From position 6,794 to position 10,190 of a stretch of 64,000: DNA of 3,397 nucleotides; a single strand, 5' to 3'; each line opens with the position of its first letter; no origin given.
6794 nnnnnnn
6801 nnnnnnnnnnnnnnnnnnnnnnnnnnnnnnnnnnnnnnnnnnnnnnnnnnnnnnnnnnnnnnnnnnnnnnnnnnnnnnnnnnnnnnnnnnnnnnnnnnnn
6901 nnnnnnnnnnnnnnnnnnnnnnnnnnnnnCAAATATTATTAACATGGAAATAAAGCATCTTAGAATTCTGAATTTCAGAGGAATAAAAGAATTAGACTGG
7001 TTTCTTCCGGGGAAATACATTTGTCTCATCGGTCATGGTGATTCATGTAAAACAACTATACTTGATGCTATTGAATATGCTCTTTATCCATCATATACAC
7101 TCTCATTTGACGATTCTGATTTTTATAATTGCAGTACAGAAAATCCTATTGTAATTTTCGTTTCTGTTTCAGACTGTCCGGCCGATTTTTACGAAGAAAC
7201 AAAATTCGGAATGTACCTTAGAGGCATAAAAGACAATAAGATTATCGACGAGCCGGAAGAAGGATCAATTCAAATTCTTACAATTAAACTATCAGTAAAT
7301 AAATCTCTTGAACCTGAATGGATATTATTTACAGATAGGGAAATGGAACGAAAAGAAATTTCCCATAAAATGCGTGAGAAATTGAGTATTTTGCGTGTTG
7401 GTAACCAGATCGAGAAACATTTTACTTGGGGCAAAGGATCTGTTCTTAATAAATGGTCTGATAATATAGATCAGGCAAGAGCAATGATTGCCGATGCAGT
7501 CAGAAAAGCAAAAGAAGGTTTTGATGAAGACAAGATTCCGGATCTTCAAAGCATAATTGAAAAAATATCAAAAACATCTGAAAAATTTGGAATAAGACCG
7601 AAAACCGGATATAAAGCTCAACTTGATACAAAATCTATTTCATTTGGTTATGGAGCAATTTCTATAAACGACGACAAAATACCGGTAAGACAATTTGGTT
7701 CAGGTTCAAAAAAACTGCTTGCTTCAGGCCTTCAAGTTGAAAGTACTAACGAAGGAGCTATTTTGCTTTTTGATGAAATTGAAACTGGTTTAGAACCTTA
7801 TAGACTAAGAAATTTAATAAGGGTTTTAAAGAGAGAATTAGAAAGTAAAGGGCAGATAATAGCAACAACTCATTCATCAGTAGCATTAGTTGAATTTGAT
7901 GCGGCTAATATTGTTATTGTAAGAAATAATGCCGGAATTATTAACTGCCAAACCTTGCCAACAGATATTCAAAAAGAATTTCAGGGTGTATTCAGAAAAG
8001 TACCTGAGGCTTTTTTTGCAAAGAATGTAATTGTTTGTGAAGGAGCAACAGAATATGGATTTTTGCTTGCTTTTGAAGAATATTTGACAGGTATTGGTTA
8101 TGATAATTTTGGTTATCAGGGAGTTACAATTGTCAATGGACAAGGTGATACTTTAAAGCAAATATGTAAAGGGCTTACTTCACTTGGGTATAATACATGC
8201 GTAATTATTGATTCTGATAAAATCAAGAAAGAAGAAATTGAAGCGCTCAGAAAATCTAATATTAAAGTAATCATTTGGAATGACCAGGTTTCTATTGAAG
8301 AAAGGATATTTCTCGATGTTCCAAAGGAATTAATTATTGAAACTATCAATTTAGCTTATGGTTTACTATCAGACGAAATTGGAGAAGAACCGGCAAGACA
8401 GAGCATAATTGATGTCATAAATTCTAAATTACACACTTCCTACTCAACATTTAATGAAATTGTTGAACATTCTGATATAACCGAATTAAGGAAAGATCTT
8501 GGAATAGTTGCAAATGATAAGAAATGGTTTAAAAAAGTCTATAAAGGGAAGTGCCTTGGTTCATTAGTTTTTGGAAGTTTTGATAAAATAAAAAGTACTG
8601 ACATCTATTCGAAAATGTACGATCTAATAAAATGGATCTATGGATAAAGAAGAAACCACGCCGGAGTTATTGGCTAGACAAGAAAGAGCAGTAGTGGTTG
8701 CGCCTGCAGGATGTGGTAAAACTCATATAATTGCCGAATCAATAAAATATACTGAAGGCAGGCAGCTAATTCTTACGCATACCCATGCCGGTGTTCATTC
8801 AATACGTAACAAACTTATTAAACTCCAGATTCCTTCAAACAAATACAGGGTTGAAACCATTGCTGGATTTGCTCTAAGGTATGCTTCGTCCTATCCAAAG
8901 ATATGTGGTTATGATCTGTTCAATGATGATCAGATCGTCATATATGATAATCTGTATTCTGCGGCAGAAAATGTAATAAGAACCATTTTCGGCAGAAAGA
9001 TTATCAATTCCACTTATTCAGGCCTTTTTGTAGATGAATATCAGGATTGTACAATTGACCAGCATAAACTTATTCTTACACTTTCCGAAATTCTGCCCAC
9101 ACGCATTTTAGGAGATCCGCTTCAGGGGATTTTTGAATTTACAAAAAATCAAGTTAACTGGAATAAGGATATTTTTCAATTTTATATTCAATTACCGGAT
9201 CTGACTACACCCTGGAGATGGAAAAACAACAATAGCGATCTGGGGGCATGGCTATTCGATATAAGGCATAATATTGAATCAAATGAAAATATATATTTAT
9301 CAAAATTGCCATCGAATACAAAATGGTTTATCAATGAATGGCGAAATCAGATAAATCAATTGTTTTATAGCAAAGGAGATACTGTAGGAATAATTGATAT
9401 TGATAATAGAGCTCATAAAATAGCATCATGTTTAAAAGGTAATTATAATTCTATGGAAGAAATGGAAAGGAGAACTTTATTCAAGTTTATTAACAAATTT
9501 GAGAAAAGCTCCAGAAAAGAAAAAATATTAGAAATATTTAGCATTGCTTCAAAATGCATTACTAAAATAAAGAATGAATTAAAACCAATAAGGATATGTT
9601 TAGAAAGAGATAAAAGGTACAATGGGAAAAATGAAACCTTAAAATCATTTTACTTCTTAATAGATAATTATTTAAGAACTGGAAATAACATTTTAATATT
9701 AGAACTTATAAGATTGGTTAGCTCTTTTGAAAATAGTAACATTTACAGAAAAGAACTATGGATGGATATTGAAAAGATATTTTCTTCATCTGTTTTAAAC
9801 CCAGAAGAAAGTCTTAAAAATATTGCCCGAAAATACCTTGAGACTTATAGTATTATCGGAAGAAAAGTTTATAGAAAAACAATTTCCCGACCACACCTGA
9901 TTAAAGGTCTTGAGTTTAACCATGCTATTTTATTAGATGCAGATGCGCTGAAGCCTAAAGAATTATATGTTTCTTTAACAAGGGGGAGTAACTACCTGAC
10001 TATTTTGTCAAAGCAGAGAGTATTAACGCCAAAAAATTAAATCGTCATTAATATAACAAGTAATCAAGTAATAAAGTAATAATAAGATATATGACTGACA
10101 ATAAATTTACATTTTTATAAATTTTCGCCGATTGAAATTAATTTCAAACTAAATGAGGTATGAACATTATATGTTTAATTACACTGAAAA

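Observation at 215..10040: One operon joining a PLD-SNF2 helicase/methyltransferase pair to an OLD/UvrD (Gabija-like) pair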

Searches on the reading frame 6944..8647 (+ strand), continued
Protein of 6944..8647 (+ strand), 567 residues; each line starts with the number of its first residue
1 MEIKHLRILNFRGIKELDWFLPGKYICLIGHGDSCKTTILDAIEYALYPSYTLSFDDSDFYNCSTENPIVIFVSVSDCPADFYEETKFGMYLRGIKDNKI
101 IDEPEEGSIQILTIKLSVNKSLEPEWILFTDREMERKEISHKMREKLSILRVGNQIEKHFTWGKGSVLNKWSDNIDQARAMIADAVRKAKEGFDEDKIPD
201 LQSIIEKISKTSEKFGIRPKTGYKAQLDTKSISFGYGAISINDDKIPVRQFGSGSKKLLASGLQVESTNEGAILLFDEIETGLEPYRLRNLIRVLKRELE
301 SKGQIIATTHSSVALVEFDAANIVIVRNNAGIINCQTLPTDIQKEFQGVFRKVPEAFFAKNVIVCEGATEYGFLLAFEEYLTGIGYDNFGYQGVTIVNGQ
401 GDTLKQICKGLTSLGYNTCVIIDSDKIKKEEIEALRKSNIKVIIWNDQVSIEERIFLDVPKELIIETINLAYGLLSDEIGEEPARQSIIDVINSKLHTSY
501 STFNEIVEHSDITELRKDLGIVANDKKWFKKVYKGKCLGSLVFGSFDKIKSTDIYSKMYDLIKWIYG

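Call 76: search_protein_families(library=padloc, proteins=[L092:6459-9791:+, L092:2980-4941:-, L092:5067-6035:-, L167:1695-4538:+, L167:4543-8394:+, L167:8444-9328:+, L167:9325-9996:+, L167:17364-20051:+, L088:13156-14121:+, L088:15132-16526:+], max_evalue=0.000001)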
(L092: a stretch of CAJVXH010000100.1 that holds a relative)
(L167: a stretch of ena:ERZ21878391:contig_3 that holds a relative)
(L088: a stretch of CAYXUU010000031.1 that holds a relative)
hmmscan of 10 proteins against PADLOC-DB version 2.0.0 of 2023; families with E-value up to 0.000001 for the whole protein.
L092:6459-9791:+ (1110 aa): 29 families (the best 25 are shown)
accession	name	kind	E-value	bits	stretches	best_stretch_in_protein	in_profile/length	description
PDLC01075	C3a139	-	3.3e-81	272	1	5-872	3-775/948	HKD+Snf2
PDLC02621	DrmD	-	1e-37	127.9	1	582-864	394-676/1040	DrmD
PDLC02623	DrmD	-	8.9e-35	117.7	1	692-869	509-674/1040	DrmD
PDLC02500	BrxHI|BrxHII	-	5.2e-27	92.8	1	584-866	369-622/933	BrxHI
PDLC02619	DrmD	-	1.1e-26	91.2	1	583-823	293-540/872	DrmD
PDLC00659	HmaA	-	7.6e-25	84.9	1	505-832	320-625/1176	SNF2 helicase / DEAD-box helicase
PDLC02193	PLD_Helicase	-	2.8e-24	83.4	1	667-862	644-841/905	-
PDLC02504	BrxHI|BrxHII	-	1.3e-23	80.9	1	585-917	370-670/971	BrxHII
PDLC02572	DrmA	-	1.2e-19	67.9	1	577-820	386-625/1043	DrmA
PDLC02633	DrmD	-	3.2e-19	66.4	1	582-860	396-679/839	DrmD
PDLC02620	DrmD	-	1.1e-17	61.3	1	581-834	360-594/1060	DrmD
PDLC02632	DrmD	-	5.4e-17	59.5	1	586-829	398-637/662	DrmD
PDLC02853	DpdE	-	5e-15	52.5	1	681-822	453-604/985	DpdE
PDLC04556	PDC-M27C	-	5.7e-15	52.7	0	776-816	759-800/892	-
PDLC02840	DpdE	-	8e-15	52.2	1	725-829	566-666/1091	DpdE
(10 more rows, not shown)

L092:2980-4941:- (653 aa): 0 families

L092:5067-6035:- (322 aa): 0 families

L167:1695-4538:+ (947 aa): 38 families (the best 25 are shown)
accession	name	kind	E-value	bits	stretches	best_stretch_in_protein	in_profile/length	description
PDLC02853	DpdE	-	7.7e-174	578.2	1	2-945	4-974/985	DpdE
PDLC02621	DrmD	-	8.3e-85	283.8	1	88-839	114-874/1040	DrmD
PDLC02572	DrmA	-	4.1e-59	198.5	1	88-619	111-669/1043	DrmA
PDLC02632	DrmD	-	5.1e-55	185.1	1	88-588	116-636/662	DrmD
PDLC00659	HmaA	-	1e-52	177.3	2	77-401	82-401/1176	SNF2 helicase / DEAD-box helicase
PDLC02500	BrxHI|BrxHII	-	4.7e-52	175.7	1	77-645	68-644/933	BrxHI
PDLC02633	DrmD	-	1.1e-50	170.5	1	89-616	119-676/839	DrmD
PDLC02620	DrmD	-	1.9e-50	169.8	1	112-617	113-616/1060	DrmD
PDLC02504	BrxHI|BrxHII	-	4.2e-48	162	1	77-740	87-732/971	BrxHII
PDLC02623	DrmD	-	4.2e-42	142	2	98-288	102-300/1040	DrmD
PDLC02843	DpdE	-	5.7e-41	138.4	2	116-308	175-340/1091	DpdE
PDLC02619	DrmD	-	9e-41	137.9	2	114-352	48-281/872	DrmD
PDLC02193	PLD_Helicase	-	1.2e-40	137.4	2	102-284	231-428/905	-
PDLC02840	DpdE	-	1.8e-39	133.8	2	118-305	178-342/1091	DpdE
PDLC02634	DrmD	-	4.5e-38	128.6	2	116-423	108-408/900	DrmD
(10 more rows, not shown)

L167:4543-8394:+ (1283 aa): 30 families (the best 25 are shown)
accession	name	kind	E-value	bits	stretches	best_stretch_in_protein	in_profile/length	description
PDLC02643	DrmMI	-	1.1e-210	700.7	3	440-1154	541-1248/1347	DrmMI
PDLC02644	DrmMI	-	8.3e-130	432.4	3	754-1156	362-799/988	DrmMI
PDLC03618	REase_MTase_IIG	-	1.9e-111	371.4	3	755-1152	847-1244/1429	Type IIG restriction enzyme-methyltransferase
PDLC02646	DrmMI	-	3.9e-102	340.8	3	753-1155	262-676/792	DrmMI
PDLC02640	DrmMI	-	3.2e-72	241.6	1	815-1152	535-883/1015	DrmMI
PDLC02639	DrmMI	-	5.1e-70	234.7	2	756-979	565-798/803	DrmMI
PDLC02638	DrmMI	-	2.1e-67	226.1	2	443-833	543-933/935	DrmMI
PDLC03627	REase_MTase_IIG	-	2.1e-59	199.3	1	773-1269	564-1029/1136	Type IIG restriction enzyme-methyltransferase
PDLC03599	REase_MTase_IIG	-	3.8e-56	188.6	2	772-1164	470-898/959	Type IIG restriction enzyme-methyltransferase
PDLC02626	DrmD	-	2.5e-41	139.8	2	1197-1278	96-177/276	DrmD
PDLC03598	REase_MTase_IIG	-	5.8e-31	105.2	1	770-1113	479-830/912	Type IIG restriction enzyme-methyltransferase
PDLC02645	DrmMI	-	1.5e-27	94.2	1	442-613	537-726/772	DrmMI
PDLC03614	REase_MTase_IIG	-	3.1e-27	92.6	2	447-603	521-683/1584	Type IIG restriction enzyme-methyltransferase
PDLC03613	REase_MTase_IIG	-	5.8e-27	91.8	2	139-521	140-513/1250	Type IIG restriction enzyme-methyltransferase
PDLC03622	REase_MTase_IIG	-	1.3e-25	87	2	538-601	580-644/1524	Type IIG restriction enzyme-methyltransferase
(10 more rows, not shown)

L167:8444-9328:+ (294 aa): 0 families

L167:9325-9996:+ (223 aa): 0 families

L167:17364-20051:+ (895 aa): 0 families

L088:13156-14121:+ (321 aa): 1 family
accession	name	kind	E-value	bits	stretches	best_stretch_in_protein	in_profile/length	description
PDLC04559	PDC-M28B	-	9.4e-08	29.5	1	22-58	130-166/438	-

L088:15132-16526:+ (464 aa): 3 families
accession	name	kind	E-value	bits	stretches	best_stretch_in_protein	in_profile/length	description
PDLC02402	Aga_SIR2-PNTD1-PNTD2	-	2.5e-16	57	1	196-357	372-533/876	Class I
PDLC02418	Aga_SIR2-Kinase-PNTD1-PNTD2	-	8.6e-12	42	1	270-357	316-411/756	Class I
PDLC02394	pAgo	-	8.9e-12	41.6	1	31-329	58-369/1121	-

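Call 91: search_protein_families(library=pfam, proteins=[L083:13108-13725:+, L092:2980-4941:-], max_evalue=0.001)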
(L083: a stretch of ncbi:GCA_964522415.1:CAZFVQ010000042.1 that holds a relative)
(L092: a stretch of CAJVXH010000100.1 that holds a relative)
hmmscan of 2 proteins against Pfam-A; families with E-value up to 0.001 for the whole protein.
L083:13108-13725:+ (205 aa): 1 family
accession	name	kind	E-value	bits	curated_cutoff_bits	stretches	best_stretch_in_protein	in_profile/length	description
PF13271.11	DUF4062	-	5.2e-18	65.5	24.7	1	13-99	1-82/82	Domain of unknown function (DUF4062)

L092:2980-4941:- (653 aa): 2 families
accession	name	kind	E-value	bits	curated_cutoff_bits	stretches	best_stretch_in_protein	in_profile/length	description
PF18962.6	Por_Secre_tail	-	7.6e-10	39.4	27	1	563-630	2-66/75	Secretion system C-terminal sorting domain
PF13860.13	FlgD_ig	-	0.00011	22.6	27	1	571-629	12-76/79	FlgD Ig-like domain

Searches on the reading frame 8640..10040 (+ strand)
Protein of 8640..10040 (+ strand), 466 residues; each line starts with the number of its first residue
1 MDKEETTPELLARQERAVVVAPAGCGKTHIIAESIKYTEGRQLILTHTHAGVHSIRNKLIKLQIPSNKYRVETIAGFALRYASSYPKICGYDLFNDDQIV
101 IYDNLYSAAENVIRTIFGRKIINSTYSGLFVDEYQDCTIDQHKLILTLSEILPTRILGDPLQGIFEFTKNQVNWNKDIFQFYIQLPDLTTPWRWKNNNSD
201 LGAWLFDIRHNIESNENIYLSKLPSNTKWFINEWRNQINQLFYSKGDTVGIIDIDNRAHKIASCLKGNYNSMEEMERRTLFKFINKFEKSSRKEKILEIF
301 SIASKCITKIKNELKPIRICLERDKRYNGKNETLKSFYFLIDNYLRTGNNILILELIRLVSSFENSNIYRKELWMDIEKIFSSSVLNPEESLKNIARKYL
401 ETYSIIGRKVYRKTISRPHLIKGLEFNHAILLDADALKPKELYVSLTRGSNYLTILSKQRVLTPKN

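Call 3: search_protein_families(library=pfam, proteins=[window:8640-10040:+], max_evalue=0.01)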
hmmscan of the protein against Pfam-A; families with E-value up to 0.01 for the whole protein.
window:8640-10040:+ (466 aa): 6 families
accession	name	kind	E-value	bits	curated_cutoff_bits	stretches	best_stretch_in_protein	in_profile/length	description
PF00580.27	UvrD-helicase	-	4.3e-10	40.2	23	2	121-171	208-259/271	UvrD/REP helicase N-terminal domain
PF01443.25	Viral_helicase1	-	3.1e-07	30.9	21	0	117-171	51-105/228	Viral superfamily 1 RNA helicase core domain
PF13245.12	AAA_19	-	2.6e-06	28.1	25.1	1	13-167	10-133/134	AAA domain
PF04851.21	ResIII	-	0.0044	17.4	22.5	0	12-59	21-73/164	Type III restriction enzyme, res subunit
PF13538.12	UvrD_C_2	-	0.0088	16.3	27.4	0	419-455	8-51/52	UvrD-like helicase C-terminal domain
PF20111.4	DUF6501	-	0.0091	16.3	23.8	0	320-348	30-57/67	Family of unknown function (DUF6501)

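Call 4: search_protein_families(library=padloc, proteins=[window:8640-10040:+], max_evalue=0.01)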
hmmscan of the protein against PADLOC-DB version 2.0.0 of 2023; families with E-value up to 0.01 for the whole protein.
window:8640-10040:+ (466 aa): 32 families (the best 25 are shown)
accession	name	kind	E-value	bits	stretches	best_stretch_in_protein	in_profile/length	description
PDLC04173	GajB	-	1.1e-127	424.8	1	11-464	6-469/471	-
PDLC04171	GajB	-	2e-52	176.5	1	14-232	11-235/392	-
PDLC04172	GajB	-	3e-48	163.1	1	15-456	6-487/505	-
PDLC00122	GajB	-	3.2e-14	50.7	2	118-459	155-474/502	UrvD helicase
PDLC00107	GajB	-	2e-12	44.6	2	92-435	181-502/587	UrvD helicase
PDLC00123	GajB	-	2.4e-12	44.2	1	98-178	148-230/540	UrvD helicase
PDLC00117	GajB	-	1.4e-11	41.6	2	97-168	189-263/604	UrvD helicase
PDLC00121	GajB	-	1.1e-09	35.5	1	96-172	173-248/565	UrvD helicase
PDLC00148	GajB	-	2.1e-09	34.9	1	17-66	4-54/369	UrvD helicase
PDLC00132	GajB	-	3.8e-09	33.8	2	17-92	19-99/625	UrvD helicase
PDLC00104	GajB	-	8.1e-09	32.7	1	93-169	132-209/574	UrvD helicase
PDLC00119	GajB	-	1e-08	32.6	1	112-361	205-447/565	UrvD helicase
PDLC00118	GajB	-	1.1e-08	32.5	1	98-173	120-197/515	UrvD helicase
PDLC00103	GajB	-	1.2e-08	32.4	1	98-164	183-252/612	UrvD helicase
PDLC03802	RTasHel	-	3.1e-07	27.6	1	119-168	186-236/675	DRT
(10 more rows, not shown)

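Call 5: search_protein_families(library=ncbifam, proteins=[window:8640-10040:+], max_evalue=0.01)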
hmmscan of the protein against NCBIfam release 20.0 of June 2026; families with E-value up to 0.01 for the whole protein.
window:8640-10040:+ (466 aa): 2 families
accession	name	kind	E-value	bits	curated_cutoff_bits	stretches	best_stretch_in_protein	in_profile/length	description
NF053632.1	heli_RadD_YejH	equivalog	3.9e-05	22.1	720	1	13-64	21-72/573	DNA repair helicase RadD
TIGR01073.1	pcrA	equivalog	0.00095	17.6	911.2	1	96-187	186-269/725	DNA helicase PcrA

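Call 16: search_solved_structures(query=window:8640-10040:+, max_evalue=0.001)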
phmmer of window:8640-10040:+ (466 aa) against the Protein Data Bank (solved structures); distinct sequences matched with E-value up to 0.001: 4.
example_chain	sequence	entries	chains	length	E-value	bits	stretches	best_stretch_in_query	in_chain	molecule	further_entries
8jqb_E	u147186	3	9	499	1e-05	27.7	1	112-167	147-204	Gabija protein GajB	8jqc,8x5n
8iud_A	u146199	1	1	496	1.4e-05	27.3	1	112-167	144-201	Gabija protein GajB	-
8j4t_G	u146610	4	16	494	1.4e-05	27.3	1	112-167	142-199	Gabija protein GajB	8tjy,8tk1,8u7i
8sm3_B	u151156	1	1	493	1.4e-05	27.3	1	112-167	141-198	Gabija protein GajB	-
